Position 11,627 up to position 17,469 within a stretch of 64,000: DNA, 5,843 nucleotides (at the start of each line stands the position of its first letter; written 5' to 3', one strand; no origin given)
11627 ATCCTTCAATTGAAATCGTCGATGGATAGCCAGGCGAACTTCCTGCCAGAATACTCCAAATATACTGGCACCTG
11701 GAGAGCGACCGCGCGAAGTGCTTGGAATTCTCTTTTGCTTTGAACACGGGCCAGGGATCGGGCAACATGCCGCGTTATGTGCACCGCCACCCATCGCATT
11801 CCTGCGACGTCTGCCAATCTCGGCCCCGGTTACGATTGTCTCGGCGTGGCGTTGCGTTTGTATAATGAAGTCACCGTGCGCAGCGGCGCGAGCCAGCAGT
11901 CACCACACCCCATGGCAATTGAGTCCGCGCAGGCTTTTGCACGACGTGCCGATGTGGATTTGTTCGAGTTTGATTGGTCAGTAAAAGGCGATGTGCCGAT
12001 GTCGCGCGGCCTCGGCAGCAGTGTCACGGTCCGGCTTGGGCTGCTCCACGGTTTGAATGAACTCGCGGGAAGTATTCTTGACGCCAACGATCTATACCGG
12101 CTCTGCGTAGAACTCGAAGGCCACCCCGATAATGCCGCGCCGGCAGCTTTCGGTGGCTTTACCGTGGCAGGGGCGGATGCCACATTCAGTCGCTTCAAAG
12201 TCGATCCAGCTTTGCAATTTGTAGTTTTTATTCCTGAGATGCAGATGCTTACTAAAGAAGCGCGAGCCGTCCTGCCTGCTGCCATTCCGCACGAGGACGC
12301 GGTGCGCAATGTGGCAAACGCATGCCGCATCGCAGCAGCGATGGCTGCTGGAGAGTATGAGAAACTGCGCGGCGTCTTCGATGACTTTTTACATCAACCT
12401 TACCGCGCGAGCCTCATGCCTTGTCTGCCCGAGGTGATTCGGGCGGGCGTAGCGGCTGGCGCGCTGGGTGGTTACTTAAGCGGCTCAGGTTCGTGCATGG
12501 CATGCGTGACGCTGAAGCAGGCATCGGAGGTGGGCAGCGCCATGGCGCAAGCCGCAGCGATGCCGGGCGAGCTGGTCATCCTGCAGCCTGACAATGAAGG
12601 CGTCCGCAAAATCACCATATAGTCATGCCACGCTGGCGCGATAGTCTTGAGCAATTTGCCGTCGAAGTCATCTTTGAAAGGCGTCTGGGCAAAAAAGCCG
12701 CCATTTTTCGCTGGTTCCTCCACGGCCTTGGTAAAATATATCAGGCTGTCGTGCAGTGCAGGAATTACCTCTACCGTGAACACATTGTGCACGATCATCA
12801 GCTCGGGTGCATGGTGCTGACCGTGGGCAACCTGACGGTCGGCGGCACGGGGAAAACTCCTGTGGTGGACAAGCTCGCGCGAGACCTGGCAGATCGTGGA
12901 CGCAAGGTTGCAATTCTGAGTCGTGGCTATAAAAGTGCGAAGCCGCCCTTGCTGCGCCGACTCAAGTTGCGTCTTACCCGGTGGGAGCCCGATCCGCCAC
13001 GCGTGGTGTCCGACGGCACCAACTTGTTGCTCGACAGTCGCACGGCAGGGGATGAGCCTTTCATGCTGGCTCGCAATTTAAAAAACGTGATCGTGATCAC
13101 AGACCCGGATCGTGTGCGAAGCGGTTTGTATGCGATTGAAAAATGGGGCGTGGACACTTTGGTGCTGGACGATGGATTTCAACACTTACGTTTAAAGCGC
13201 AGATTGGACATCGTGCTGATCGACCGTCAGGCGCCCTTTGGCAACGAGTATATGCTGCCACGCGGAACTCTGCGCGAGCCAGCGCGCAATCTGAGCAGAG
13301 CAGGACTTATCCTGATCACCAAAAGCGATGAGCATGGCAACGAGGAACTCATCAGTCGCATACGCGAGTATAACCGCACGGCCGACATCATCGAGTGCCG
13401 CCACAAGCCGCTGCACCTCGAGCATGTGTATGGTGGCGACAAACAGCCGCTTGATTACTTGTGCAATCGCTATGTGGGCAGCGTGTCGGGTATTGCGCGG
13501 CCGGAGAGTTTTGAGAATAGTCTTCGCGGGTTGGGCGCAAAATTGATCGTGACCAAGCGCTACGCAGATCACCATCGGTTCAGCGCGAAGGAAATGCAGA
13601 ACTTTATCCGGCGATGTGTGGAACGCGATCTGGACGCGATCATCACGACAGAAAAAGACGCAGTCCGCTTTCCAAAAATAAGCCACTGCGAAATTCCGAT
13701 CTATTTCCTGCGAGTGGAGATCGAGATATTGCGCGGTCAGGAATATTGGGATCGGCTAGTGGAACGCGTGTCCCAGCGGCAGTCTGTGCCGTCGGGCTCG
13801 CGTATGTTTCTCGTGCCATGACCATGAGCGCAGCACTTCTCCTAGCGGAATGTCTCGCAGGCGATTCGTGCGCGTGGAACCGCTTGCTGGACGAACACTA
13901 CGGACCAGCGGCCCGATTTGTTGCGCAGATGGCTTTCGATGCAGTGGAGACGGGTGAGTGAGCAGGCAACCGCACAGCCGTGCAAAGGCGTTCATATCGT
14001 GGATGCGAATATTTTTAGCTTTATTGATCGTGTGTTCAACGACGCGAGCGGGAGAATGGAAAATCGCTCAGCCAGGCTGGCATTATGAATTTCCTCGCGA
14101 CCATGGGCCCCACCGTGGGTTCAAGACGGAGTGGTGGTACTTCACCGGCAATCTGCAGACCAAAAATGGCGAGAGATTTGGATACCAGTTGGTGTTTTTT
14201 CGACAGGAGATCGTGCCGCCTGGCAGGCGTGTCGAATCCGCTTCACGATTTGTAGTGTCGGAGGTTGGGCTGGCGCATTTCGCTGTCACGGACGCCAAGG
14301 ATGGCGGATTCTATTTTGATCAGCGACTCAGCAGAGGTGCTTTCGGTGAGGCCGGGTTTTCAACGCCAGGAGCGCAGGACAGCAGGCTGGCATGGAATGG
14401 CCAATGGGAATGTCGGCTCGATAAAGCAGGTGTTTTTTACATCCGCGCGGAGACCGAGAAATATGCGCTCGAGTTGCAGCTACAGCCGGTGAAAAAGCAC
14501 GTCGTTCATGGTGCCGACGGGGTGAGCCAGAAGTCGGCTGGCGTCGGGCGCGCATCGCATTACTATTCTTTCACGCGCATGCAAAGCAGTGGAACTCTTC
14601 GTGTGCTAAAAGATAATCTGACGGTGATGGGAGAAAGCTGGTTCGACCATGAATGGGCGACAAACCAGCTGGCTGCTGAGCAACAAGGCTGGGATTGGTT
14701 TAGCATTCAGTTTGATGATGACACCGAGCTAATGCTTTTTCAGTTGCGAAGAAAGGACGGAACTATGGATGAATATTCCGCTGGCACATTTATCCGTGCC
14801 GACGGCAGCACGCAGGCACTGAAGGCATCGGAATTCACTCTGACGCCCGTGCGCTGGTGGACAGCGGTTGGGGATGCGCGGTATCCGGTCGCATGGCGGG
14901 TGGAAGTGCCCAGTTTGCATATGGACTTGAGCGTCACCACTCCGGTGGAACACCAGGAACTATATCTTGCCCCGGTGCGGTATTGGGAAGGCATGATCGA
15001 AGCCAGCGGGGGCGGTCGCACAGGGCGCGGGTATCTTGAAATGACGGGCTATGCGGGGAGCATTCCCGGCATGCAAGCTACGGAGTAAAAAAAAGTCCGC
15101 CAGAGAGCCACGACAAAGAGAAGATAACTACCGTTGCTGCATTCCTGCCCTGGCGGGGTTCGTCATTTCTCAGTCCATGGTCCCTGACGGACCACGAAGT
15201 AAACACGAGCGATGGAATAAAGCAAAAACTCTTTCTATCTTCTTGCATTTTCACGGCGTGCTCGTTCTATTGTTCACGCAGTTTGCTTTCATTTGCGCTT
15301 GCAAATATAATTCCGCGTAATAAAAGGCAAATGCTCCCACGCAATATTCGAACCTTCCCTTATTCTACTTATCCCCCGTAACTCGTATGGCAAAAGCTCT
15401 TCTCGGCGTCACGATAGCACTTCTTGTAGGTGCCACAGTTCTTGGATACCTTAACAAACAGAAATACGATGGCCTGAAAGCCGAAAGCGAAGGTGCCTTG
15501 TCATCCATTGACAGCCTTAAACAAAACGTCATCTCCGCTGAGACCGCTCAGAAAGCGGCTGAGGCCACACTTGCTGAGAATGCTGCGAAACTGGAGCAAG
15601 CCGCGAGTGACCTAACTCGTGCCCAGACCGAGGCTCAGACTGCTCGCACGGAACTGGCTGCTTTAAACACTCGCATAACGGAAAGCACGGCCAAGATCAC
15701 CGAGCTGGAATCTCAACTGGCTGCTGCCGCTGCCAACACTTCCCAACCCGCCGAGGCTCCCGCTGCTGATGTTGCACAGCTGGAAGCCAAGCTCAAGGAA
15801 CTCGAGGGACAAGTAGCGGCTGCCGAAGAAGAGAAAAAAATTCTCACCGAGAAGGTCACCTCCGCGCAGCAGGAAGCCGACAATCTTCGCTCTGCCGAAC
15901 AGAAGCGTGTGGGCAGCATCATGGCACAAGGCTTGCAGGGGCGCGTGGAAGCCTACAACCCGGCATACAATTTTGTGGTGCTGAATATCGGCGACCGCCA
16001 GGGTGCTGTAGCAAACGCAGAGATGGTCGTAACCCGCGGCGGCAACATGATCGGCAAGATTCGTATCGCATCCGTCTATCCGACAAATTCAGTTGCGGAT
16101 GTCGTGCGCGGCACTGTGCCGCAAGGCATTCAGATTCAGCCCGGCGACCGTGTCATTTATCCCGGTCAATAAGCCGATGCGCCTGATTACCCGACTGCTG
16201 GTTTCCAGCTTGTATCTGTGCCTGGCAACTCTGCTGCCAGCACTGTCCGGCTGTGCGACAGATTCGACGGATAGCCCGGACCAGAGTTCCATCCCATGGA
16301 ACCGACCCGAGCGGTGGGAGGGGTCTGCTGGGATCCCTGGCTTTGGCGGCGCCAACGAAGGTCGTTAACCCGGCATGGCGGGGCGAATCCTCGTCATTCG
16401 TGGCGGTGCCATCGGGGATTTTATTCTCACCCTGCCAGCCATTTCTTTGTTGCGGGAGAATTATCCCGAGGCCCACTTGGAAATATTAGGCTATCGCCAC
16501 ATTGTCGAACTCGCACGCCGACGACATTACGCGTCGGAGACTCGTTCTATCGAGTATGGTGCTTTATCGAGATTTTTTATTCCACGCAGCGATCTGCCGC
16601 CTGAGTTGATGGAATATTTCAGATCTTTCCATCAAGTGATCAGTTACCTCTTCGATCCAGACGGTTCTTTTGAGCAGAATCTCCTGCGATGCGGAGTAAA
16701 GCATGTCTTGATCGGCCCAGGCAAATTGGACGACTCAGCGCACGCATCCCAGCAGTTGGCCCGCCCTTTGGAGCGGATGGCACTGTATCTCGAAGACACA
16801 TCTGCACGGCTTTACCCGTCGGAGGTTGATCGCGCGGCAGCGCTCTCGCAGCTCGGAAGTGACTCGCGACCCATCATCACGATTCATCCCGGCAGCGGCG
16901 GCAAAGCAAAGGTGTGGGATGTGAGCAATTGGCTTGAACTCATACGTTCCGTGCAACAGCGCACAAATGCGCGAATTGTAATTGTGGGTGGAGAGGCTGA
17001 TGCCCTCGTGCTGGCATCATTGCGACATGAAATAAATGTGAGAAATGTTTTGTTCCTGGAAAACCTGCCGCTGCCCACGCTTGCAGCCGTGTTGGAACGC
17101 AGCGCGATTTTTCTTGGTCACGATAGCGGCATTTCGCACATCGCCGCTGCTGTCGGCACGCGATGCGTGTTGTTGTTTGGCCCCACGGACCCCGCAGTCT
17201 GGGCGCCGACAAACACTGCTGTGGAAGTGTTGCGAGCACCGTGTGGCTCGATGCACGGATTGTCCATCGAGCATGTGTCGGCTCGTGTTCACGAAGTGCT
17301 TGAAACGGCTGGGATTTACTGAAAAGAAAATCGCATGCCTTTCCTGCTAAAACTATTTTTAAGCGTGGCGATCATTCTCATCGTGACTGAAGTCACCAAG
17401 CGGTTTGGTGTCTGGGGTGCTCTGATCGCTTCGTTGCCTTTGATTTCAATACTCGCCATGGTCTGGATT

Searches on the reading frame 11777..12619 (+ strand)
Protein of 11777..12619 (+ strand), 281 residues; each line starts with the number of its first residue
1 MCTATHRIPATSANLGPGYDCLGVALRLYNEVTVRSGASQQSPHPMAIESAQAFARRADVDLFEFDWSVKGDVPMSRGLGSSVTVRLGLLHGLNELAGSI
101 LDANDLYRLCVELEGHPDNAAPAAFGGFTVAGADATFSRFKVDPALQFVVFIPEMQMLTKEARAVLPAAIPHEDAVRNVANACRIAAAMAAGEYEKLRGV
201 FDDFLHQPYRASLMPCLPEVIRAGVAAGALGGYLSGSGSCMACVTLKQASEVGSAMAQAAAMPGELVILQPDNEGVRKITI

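Call 20: search_protein_families(library=ncbifam, proteins=[window:11777-12619:+], max_evalue=1e-8)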
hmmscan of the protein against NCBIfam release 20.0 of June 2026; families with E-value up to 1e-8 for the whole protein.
window:11777-12619:+ (281 aa): 3 families
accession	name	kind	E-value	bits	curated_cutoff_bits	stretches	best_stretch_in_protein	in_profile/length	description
TIGR00191.1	thrB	equivalog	2.1e-54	184.5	168.25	1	8-276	5-299/304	homoserine kinase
NF002288.1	PRK01212.1-4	equivalog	2.2e-43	148.4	194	1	7-260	3-282/303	homoserine kinase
NF002870.0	PRK03188.1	equivalog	4.8e-09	35.3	286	1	45-260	75-287/310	4-(cytidine 5'-diphospho)-2-C-methyl-D-erythritol kinase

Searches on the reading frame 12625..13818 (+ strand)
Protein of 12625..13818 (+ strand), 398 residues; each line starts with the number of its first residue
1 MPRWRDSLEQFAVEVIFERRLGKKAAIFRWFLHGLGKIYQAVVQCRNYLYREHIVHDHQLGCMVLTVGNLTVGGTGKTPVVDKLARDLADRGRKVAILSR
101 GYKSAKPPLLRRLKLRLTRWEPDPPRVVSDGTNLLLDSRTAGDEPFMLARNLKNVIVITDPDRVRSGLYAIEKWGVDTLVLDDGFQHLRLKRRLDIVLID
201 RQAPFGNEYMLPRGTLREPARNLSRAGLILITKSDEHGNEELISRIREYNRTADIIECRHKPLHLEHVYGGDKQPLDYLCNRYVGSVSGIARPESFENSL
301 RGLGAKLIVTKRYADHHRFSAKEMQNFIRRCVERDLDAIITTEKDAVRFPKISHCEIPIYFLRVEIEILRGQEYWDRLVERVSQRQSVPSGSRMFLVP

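Call 20: search_protein_families(library=ncbifam, proteins=[window:12625-13818:+], max_evalue=1e-8)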
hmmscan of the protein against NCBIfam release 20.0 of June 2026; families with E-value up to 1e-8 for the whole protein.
window:12625-13818:+ (398 aa): 2 families
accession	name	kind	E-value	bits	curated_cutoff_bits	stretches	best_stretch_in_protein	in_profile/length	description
TIGR00682.1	lpxK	equivalog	1.3e-55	188.8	91.95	1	30-372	3-311/324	tetraacyldisaccharide 4'-kinase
NF001892.0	PRK00652.1-5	equivalog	2.7e-37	128.5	327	1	8-237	5-204/308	tetraacyldisaccharide 4'-kinase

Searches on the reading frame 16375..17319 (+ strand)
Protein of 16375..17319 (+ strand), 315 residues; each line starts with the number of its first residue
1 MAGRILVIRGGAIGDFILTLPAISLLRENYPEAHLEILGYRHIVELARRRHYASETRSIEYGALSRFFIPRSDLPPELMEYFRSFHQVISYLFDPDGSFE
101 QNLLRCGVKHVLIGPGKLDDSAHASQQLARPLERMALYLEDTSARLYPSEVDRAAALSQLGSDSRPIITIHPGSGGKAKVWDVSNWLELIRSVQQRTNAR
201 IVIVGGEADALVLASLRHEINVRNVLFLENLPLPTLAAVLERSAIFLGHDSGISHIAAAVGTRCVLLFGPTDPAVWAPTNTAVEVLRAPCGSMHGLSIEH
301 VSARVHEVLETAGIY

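Call 20: search_protein_families(library=ncbifam, proteins=[window:16375-17319:+], max_evalue=1e-8)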
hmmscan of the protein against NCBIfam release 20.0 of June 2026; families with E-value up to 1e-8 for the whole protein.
window:16375-17319:+ (315 aa): 6 families
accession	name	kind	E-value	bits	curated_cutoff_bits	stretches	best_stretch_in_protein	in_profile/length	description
TIGR02201.1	heptsyl_trn_III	equivalog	4.3e-23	81.9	170.2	1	119-288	133-306/344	putative lipopolysaccharide heptosyltransferase III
NF007742.0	PRK10422.1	equivalog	4.9e-21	74.9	467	1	155-282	174-302/352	lipopolysaccharide core heptosyltransferase RfaQ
TIGR02193.1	heptsyl_trn_I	equivalog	1.1e-18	67.5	185.3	1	156-308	179-319/320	lipopolysaccharide heptosyltransferase I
TIGR02195.1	heptsyl_trn_II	equivalog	6.9e-17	61.6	134.6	1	149-287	157-301/339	lipopolysaccharide heptosyltransferase II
NF008204.0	PRK10964.1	equivalog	6e-13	48.6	437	1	167-308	181-319/322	lipopolysaccharide heptosyltransferase RfaC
NF008162.0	PRK10916.1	equivalog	1.3e-09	37.7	569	0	151-291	165-310/348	ADP-heptose--LPS heptosyltransferase RfaF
